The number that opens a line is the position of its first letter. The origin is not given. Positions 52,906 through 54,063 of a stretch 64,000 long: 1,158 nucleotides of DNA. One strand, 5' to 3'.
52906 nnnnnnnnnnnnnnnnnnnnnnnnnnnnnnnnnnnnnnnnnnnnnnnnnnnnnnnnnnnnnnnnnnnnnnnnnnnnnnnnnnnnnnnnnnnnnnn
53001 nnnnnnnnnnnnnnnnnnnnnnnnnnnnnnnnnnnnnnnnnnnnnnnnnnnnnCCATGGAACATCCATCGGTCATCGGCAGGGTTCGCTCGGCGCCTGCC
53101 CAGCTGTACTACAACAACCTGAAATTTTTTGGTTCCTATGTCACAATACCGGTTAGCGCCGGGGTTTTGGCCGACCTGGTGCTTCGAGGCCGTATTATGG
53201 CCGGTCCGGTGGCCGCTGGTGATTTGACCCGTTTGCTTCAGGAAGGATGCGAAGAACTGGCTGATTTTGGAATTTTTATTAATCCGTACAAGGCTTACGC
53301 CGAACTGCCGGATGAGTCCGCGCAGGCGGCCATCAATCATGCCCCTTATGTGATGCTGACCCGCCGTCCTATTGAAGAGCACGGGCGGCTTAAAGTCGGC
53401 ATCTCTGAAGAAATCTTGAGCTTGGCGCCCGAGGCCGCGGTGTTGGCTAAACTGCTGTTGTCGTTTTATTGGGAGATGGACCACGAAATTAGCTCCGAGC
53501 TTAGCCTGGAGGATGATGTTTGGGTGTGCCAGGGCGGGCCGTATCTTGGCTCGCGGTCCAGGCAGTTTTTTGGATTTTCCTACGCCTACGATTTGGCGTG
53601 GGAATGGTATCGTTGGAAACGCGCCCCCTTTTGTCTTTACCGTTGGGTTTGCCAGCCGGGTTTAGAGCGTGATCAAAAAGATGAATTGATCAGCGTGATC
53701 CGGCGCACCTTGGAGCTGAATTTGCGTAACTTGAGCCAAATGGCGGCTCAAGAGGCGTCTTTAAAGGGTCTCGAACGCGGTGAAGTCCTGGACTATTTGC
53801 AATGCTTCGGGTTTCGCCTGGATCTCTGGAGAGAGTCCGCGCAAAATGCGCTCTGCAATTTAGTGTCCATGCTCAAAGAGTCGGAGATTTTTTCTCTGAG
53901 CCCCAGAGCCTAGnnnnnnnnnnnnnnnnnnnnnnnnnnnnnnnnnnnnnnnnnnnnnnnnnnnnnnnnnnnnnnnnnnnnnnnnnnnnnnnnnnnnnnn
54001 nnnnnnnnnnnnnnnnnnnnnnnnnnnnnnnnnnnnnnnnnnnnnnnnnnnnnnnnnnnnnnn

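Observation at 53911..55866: A ~1.95-kb mobile-element graveyard with a toxin-antitoxin pair, bounded by a perfect 22-bp inverted repeat at two convergent gene ends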

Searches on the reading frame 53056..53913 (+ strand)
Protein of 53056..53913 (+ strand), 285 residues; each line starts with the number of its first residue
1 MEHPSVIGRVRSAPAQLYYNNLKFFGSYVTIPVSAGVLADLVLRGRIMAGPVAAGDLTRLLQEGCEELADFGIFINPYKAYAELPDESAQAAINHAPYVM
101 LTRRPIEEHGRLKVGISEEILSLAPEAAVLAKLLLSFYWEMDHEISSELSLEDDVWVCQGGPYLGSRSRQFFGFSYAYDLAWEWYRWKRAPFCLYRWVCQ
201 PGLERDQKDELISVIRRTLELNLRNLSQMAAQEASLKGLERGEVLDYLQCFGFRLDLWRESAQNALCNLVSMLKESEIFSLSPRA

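Call 7: search_protein_families(library=pfam, proteins=[window:53056-53913:+], max_evalue=0.01)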
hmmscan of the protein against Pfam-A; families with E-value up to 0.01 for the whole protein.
window:53056-53913:+ (285 aa): 1 family
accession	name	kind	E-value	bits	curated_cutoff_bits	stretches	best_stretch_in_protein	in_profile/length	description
PF02621.19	VitK2_biosynth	-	3.1e-10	40.4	26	1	79-266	58-246/252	Menaquinone biosynthesis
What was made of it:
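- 53056..53913 (+): MqnA/MqnD-like gene (285 aa), the left flanking gene; its last codon and stop lie inside the left arm. Pfam VitK2_biosynth, E 3.1e-10 (call 7).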

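Call 8: search_protein_families(library=ncbifam, proteins=[window:53056-53913:+], max_evalue=0.01)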
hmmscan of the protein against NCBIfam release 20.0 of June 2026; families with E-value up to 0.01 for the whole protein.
window:53056-53913:+ (285 aa): 0 families

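Call 11: find_homologous_proteins(query=window:53056-53913:+, max_evalue=1e-10)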
Query window:53056-53913:+ (285 aa): 8 proteins with E <= 1e-10 among 2929 candidates.
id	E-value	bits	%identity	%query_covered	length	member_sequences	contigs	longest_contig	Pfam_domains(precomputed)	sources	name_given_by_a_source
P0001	8.8e-190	647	100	100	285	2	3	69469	PF02621.20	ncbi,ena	ncbi:MAG: MqnA/MqnD/SBP family protein [Elusimicrobiota bacterium]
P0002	3.0e-145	501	76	99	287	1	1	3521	PF02621.20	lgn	-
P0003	1.0e-108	381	57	98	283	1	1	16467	PF02621.20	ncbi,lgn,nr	ncbi:MAG: hypothetical protein HY401_04865 [Elusimicrobia bacterium]|nr:hypothetical protein [Elusim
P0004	2.2e-108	380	64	88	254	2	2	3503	PF02621.20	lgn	-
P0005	1.2e-106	374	59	96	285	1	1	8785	PF02621.20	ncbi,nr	ncbi:MAG: hypothetical protein HY747_07745 [Elusimicrobia bacterium]|nr:hypothetical protein [Elusim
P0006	1.3e-92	328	53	96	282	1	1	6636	PF02621.20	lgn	-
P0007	2.4e-92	327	51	98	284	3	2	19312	-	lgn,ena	-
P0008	6.5e-86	306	53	90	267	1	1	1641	PF02621.20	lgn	-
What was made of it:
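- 53056..53913 (+): 100% identical to NCBI 'MqnA/MqnD/SBP family protein [Elusimicrobiota bacterium]' (call 11).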

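Call 12: find_encoding_contigs(protein=P0001, flank=10000, max_places=6)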
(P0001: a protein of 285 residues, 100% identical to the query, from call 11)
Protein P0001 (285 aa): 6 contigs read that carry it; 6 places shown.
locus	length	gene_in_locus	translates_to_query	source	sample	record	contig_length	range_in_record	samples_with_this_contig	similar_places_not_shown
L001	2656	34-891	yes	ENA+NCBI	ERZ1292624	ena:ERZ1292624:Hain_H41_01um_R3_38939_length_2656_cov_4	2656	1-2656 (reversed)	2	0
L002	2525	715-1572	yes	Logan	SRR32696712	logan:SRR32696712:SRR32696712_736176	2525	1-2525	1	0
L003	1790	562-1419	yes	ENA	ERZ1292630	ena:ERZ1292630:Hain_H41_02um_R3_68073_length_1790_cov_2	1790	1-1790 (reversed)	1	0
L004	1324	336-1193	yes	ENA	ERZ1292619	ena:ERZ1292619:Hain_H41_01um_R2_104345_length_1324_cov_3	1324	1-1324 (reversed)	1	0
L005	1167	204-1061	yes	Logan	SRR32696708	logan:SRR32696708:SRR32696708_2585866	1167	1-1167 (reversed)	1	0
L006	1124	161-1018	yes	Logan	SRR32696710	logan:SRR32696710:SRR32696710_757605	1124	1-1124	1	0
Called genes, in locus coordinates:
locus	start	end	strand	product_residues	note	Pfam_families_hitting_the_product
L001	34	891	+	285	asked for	PF02621:VitK2_biosynth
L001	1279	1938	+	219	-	-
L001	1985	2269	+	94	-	PF04365:BrnT_toxin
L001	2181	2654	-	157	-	?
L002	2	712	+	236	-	?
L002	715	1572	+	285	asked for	PF02621:VitK2_biosynth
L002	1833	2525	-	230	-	?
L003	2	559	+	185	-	?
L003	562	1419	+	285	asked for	PF02621:VitK2_biosynth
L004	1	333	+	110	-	?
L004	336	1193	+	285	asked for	PF02621:VitK2_biosynth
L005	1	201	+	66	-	?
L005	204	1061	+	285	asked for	PF02621:VitK2_biosynth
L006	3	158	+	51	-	?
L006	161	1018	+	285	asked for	PF02621:VitK2_biosynth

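Call 13: find_encoding_contigs(protein=P0002, flank=10000, max_places=6)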
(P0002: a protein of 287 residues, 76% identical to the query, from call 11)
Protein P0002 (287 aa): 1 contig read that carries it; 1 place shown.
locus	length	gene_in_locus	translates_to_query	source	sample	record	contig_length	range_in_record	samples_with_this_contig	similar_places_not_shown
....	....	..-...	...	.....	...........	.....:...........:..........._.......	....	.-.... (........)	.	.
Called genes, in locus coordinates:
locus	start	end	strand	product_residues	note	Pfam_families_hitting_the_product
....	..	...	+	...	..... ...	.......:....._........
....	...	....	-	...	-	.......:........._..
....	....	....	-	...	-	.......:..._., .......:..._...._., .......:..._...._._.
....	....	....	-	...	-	?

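Call 19: find_encoding_contigs(protein=P0003, flank=6000, max_places=3)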
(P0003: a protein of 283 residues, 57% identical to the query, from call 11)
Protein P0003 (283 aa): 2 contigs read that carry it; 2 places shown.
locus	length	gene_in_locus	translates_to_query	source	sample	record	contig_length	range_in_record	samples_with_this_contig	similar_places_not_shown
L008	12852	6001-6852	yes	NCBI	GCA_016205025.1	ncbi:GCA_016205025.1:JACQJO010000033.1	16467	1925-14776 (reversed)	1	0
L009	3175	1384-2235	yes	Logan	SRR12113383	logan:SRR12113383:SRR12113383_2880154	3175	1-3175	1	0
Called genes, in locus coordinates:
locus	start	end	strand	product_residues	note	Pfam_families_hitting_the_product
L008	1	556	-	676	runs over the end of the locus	-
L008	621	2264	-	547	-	-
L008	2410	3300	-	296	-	PF01882:DUF58, PF13519:VWA_2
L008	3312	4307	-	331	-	PF20030:bpMoxR, PF00158:Sigma54_activat (faint), PF07726:AAA_3, PF07728:AAA_5, PF17863:AAA_lid_2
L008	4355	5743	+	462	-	PF00206:Lyase_1, PF10415:FumaraseC_C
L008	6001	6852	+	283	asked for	PF02621:VitK2_biosynth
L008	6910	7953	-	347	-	PF08240:ADH_N, PF00107:ADH_zinc_N, PF13602:ADH_zinc_N_2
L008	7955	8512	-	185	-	PF01965:DJ-1_PfpI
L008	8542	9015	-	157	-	PF01258:zf-dskA_traR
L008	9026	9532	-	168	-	PF20221:DUF6580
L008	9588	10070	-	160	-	PF16561:AMPK1_CBM (weak)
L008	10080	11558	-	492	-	PF19572:PorV (faint)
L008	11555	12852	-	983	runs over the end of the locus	PF25059:FN3_DSCAM-DSCAML_C (faint), PF00041:fn3, PF16656:Pur_ac_phosph_N, PF00041:fn3 (weak), PF13860:FlgD_ig (weak)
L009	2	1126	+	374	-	?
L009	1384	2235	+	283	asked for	PF02621:VitK2_biosynth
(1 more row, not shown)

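Call 20: find_encoding_contigs(protein=P0005, flank=6000, max_places=3)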
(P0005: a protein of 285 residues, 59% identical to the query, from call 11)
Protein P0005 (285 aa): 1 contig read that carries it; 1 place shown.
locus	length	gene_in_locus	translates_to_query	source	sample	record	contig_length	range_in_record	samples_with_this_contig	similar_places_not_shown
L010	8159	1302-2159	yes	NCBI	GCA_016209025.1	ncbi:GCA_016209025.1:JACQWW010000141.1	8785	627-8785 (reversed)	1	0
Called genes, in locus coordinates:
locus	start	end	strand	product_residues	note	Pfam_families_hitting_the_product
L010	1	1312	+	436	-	PF00206:Lyase_1, PF10415:FumaraseC_C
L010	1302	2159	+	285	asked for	PF02621:VitK2_biosynth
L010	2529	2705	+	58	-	-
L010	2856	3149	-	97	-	PF15781:ParE-like_toxin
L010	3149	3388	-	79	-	-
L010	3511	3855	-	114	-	PF02452:PemK_toxin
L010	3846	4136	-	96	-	-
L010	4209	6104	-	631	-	PF13424:TPR_12 (faint), PF07719:TPR_2 (faint), PF13371:TPR_9 (faint), PF13414:TPR_11, PF13432:TPR_16 (weak), PF13181:TPR_8 (weak), PF13414:TPR_11 (weak), PF00515:TPR_1 (weak), +1 more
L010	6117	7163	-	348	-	PF08240:ADH_N, PF00107:ADH_zinc_N, PF13602:ADH_zinc_N_2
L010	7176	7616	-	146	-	PF01258:zf-dskA_traR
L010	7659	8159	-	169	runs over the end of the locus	PF20221:DUF6580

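Call 21: find_encoding_contigs(protein=P0004, flank=6000, max_places=3)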
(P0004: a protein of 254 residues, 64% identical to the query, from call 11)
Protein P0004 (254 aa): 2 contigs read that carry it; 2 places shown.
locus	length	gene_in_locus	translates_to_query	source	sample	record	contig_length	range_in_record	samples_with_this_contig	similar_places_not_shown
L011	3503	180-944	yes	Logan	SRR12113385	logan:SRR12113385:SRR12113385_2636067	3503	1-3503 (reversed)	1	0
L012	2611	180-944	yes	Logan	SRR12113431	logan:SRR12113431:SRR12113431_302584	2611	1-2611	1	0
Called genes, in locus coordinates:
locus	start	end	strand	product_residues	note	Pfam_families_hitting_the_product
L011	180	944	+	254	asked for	PF02621:VitK2_biosynth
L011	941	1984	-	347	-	PF08240:ADH_N, PF00107:ADH_zinc_N, PF13602:ADH_zinc_N_2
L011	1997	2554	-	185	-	PF01965:DJ-1_PfpI, PF18011:Catalase_C (weak)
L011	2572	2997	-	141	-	PF01258:zf-dskA_traR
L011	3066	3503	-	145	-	?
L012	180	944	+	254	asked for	PF02621:VitK2_biosynth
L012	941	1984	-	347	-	PF08240:ADH_N, PF00107:ADH_zinc_N, PF13602:ADH_zinc_N_2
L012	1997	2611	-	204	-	?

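Call 42: find_homologous_proteins(query=L002:1836-2525:-, max_evalue=1e-40)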
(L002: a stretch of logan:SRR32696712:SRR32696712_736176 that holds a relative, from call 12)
Query L002:1836-2525:- (230 aa): 7967 proteins with E <= 1e-40 among 8000 candidates; the best 120 are listed.
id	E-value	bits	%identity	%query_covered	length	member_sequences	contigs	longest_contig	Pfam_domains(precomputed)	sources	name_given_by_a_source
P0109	6.1e-143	492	100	100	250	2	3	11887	PF01032.24,PF00950.23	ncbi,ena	-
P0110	6.7e-111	388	82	95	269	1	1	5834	PF01032.24,PF00950.23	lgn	-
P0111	1.6e-110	386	78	98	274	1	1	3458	PF01032.24,PF00950.23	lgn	-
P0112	2.1e-110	386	82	93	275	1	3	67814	PF01032.24,PF00950.23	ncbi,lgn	-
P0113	6.8e-110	384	81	94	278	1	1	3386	PF01032.24,PF00950.23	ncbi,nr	ncbi:MAG: metal ABC transporter permease [Elusimicrobia bacterium]|nr:metal ABC transporter permease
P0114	1.0e-109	384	80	96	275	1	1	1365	PF01032.24,PF00950.23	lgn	-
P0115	2.1e-108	379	82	92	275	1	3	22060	PF01032.24,PF00950.23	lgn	-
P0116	1.1e-107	377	77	96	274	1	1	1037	PF01032.24,PF00950.23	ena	-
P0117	1.4e-107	377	81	95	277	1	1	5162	PF01032.24,PF00950.23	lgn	-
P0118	1.5e-107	377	82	91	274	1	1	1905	PF01032.24,PF00950.23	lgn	-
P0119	3.0e-107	376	79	95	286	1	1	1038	PF01032.24,PF00950.23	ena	-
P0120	5.4e-107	375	79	95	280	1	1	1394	PF01032.24,PF00950.23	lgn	-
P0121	1.7e-106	373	82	90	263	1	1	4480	PF01032.24,PF00950.23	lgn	-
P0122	2.6e-106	372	79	95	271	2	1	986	PF01032.24,PF00950.23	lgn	-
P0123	3.1e-106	372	81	92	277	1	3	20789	PF01032.24,PF00950.23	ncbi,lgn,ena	ncbi:MAG: iron chelate uptake ABC transporter family permease subunit [Elusimicrobiota bacterium]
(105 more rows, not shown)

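Call 43: find_encoding_contigs(protein=P0109, flank=10000, max_places=6)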
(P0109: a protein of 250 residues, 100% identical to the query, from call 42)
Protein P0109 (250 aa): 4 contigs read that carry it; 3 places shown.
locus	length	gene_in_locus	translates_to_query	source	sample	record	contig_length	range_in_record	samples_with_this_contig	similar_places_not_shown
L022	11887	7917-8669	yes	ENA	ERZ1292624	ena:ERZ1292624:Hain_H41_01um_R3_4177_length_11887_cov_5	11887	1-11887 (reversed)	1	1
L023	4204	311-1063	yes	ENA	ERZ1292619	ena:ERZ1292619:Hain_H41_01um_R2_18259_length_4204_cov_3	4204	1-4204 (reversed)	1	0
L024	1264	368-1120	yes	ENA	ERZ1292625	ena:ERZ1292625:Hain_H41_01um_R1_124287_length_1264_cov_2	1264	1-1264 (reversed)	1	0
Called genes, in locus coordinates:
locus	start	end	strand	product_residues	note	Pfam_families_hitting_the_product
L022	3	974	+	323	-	PF00120:Gln-synt_C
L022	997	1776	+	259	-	PF00106:adh_short, PF08659:KR, PF13561:adh_short_C2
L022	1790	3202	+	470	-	PF00171:Aldedh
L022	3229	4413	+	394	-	PF01266:DAO (faint), PF01494:FAD_binding_3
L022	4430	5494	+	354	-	PF00195:Chal_sti_synt_N, PF08392:FAE1_CUT1_RppA, PF02797:Chal_sti_synt_C, PF08541:ACP_syn_III_C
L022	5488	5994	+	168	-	PF04191:PEMT, PF04140:ICMT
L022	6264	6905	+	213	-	PF04264:YceI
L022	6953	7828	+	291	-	PF01297:ZnuA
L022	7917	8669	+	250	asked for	PF00950:ABC-3, PF01032:FecCD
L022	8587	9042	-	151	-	-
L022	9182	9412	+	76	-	-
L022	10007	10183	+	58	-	PF15919:HicB_lk_antitox (weak)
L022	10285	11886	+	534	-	PF18019:Cas3_HD (weak), PF01966:HD (faint), PF04851:ResIII, PF00270:DEAD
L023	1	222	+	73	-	?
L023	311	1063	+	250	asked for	PF00950:ABC-3, PF01032:FecCD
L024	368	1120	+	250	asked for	PF00950:ABC-3, PF01032:FecCD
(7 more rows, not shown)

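Call 55: find_encoding_contigs(protein=P0007, flank=5000, max_places=3)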
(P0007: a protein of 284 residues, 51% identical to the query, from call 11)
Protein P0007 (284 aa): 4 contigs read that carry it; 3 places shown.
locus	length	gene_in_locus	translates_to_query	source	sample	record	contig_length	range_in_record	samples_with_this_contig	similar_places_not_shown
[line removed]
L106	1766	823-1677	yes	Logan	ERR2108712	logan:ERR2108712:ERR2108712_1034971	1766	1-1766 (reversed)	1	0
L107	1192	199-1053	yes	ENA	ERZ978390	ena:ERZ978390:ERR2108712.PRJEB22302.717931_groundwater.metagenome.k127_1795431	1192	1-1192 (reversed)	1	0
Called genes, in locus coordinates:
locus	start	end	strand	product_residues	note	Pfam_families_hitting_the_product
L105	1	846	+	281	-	?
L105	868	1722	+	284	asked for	-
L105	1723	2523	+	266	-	PF06037:DUF922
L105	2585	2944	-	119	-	-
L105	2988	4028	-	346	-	PF08240:ADH_N, PF00107:ADH_zinc_N, PF13602:ADH_zinc_N_2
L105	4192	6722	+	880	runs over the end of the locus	-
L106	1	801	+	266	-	?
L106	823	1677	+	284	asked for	-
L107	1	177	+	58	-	?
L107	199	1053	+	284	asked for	-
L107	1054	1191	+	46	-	?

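Call 56: find_encoding_contigs(protein=P0006, flank=5000, max_places=3)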
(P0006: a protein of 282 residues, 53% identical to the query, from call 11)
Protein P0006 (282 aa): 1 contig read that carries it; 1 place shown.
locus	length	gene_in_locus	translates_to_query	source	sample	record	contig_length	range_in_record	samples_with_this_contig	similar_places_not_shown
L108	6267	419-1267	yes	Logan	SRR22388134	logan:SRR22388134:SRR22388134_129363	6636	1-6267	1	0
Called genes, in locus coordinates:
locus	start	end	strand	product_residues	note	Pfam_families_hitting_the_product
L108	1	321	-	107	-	?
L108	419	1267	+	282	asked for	PF02621:VitK2_biosynth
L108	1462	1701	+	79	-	-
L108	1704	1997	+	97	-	PF15781:ParE-like_toxin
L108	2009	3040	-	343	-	PF08240:ADH_N, PF00107:ADH_zinc_N, PF13602:ADH_zinc_N_2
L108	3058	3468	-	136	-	PF01258:zf-dskA_traR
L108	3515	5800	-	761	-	PF00456:Transketolase_N, PF02779:Transket_pyr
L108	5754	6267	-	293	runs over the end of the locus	?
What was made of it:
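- The cargo includes ParE-like pairs (L010, L108) and a PemK pair (L010) (calls 20, 56).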
